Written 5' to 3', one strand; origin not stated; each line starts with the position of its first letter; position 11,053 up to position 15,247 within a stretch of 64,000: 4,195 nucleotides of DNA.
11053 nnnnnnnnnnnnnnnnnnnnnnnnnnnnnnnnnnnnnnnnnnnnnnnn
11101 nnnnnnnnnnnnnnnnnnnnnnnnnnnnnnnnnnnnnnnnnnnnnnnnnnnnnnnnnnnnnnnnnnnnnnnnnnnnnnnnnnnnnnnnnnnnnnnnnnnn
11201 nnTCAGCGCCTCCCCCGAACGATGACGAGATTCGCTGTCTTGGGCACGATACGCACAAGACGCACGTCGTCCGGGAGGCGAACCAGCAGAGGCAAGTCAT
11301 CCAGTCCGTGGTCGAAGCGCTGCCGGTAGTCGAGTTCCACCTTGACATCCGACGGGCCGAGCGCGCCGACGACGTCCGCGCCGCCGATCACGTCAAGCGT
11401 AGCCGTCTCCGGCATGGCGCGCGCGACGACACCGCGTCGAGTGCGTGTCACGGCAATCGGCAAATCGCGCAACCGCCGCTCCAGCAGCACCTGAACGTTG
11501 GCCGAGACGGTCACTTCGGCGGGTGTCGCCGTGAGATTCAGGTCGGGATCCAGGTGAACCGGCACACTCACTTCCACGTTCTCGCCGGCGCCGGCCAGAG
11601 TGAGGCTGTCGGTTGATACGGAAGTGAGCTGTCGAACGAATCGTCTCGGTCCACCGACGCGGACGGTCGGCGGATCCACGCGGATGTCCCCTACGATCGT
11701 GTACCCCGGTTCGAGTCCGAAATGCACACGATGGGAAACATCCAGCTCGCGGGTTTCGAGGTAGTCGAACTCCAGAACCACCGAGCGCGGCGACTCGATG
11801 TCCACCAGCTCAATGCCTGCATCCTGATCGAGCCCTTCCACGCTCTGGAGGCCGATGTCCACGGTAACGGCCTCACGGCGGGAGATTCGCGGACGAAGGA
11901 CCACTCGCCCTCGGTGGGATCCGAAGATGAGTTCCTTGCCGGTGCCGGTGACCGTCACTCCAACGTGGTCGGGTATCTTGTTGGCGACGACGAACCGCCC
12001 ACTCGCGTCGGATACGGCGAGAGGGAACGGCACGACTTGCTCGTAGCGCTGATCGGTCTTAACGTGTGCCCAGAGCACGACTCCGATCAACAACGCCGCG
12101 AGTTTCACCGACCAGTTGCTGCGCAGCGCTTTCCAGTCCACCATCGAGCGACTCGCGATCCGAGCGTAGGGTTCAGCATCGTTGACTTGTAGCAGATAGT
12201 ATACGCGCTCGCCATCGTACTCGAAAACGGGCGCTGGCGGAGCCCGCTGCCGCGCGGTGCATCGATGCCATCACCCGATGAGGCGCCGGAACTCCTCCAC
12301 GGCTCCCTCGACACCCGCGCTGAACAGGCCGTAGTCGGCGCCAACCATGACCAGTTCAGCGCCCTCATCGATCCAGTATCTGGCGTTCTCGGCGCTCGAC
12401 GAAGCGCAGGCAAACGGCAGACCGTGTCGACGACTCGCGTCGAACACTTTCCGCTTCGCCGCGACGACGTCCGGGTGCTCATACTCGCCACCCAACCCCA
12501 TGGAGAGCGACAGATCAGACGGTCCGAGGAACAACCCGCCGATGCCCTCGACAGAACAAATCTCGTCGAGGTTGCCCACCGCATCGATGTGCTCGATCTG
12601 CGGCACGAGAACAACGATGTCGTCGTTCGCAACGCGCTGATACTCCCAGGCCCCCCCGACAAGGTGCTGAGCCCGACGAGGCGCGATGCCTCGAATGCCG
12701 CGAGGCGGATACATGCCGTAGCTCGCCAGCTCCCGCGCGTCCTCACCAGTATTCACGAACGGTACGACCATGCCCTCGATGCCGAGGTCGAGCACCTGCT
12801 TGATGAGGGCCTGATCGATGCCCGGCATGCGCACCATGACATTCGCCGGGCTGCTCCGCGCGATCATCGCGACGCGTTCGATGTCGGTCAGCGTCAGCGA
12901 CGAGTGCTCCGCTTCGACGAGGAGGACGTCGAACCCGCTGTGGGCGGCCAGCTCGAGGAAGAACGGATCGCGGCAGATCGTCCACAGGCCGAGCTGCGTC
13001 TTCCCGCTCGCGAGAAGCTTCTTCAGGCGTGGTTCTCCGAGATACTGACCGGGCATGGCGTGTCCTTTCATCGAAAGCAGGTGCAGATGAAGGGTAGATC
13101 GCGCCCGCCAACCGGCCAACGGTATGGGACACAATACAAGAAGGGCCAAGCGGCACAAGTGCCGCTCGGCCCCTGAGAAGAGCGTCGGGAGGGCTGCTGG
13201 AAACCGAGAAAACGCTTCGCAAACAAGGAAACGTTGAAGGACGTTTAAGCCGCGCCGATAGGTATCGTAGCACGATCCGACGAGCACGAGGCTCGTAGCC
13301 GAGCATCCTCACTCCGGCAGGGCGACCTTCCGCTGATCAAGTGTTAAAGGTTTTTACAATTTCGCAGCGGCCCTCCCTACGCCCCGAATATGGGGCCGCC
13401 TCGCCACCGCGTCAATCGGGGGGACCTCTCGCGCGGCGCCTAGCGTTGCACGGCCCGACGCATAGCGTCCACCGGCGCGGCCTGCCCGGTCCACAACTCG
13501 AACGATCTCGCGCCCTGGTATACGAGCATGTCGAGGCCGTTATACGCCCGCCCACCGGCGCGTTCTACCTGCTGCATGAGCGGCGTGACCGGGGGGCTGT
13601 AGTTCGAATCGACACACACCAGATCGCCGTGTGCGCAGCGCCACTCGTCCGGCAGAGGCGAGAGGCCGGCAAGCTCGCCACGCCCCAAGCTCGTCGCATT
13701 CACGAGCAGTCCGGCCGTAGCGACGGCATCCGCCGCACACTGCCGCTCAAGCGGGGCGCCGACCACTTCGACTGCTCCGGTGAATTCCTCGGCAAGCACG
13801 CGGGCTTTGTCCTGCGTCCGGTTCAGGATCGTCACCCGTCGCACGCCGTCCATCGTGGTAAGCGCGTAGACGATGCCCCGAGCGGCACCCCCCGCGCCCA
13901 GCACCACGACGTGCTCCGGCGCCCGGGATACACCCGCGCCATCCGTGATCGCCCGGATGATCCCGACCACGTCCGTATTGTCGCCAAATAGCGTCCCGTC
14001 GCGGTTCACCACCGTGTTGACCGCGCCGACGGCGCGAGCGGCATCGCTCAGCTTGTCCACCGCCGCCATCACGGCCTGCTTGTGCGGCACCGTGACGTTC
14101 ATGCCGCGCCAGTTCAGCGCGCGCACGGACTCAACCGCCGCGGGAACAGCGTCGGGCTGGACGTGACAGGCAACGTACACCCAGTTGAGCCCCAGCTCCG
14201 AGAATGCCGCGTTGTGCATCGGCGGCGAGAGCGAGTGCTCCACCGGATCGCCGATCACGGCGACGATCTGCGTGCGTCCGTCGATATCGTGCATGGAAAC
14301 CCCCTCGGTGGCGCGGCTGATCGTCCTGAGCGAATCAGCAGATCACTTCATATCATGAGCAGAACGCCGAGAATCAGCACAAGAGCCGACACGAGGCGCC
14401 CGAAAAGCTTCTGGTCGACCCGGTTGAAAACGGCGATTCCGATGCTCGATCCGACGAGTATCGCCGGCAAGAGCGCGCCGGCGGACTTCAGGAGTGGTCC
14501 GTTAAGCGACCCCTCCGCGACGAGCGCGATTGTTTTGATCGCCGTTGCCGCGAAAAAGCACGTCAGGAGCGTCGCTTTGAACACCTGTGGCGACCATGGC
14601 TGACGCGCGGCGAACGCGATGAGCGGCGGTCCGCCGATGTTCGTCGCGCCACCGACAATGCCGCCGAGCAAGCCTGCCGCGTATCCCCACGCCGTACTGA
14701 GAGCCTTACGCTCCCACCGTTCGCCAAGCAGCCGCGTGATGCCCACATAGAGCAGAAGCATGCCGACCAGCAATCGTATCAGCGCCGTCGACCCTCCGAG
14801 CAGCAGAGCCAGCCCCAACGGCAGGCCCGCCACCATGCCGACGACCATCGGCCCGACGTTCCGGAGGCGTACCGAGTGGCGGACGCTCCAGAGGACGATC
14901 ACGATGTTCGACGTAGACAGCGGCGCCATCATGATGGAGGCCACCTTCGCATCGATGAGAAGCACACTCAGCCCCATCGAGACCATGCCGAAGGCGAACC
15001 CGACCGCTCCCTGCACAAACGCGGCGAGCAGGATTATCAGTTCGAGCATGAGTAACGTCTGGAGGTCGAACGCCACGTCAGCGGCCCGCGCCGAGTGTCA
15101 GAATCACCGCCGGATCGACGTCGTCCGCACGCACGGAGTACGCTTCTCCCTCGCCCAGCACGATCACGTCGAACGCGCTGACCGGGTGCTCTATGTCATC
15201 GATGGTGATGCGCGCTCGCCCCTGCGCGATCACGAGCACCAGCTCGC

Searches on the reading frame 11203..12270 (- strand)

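Call 55: search_protein_families(library=pfam, proteins=[window:11203-12270:-], max_evalue=0.001)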
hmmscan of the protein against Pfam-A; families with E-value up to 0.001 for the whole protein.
window:11203-12270:- (355 aa): 1 family
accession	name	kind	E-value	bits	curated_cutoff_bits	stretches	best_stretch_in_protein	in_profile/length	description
PF07949.17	YbbR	-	2.5e-13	50.6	22.3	1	186-256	12-80/81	YbbR-like protein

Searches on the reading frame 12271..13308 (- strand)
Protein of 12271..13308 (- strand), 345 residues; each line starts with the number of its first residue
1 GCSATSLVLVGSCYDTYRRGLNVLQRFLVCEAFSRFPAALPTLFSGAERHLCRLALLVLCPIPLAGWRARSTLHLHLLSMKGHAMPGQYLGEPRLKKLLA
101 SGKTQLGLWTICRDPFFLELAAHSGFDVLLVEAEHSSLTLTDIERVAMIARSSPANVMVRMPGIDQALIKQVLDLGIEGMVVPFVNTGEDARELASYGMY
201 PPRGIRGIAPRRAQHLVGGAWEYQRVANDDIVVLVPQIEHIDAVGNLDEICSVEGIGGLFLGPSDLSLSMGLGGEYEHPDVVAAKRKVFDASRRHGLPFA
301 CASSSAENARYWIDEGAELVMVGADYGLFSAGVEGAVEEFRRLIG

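Call 55: search_protein_families(library=pfam, proteins=[window:12271-13308:-], max_evalue=0.001)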
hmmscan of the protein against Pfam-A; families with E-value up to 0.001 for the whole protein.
window:12271-13308:- (345 aa): 1 family
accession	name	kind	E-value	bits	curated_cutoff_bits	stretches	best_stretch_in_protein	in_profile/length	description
PF03328.21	HpcH_HpaI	-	4.7e-38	131.1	25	1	105-329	1-218/221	HpcH/HpaI aldolase/citrate lyase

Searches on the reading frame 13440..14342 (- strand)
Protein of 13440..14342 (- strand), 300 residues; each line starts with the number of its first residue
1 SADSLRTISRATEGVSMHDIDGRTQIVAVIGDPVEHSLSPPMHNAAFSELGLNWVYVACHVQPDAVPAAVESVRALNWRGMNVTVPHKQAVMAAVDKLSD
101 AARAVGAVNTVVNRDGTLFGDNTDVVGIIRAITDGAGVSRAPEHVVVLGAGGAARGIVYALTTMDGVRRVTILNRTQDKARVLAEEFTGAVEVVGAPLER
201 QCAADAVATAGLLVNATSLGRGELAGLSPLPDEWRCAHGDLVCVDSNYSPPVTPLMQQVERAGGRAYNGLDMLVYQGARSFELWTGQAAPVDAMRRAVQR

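Call 55: search_protein_families(library=pfam, proteins=[window:13440-14342:-], max_evalue=0.001)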
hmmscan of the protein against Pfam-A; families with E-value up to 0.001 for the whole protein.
window:13440-14342:- (300 aa): 4 families
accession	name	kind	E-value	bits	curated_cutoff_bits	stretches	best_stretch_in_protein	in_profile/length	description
PF08501.16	Shikimate_dh_N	-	9.2e-33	112.8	27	1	29-111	1-83/83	Shikimate dehydrogenase substrate binding domain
PF18317.6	SDH_C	-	3.8e-17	62.1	25.8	1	269-299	1-31/31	Shikimate 5'-dehydrogenase C-terminal domain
PF01488.26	Shikimate_DH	-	3.8e-08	33.9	24.3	1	143-194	13-62/138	Shikimate / quinate 5-dehydrogenase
PF03435.24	Sacchrp_dh_NADP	-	0.00088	20.1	25.1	0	145-189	1-45/129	Saccharopine dehydrogenase NADP binding domain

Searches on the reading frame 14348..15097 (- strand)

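Call 57: search_protein_families(library=pfam, proteins=[window:14348-15097:-], max_evalue=0.001)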
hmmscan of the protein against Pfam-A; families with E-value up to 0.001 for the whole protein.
window:14348-15097:- (249 aa): 1 family
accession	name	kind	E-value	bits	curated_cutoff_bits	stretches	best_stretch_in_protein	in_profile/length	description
PF01925.25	TauE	-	4e-26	92.6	32.6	1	20-246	3-236/237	Sulfite exporter TauE/SafE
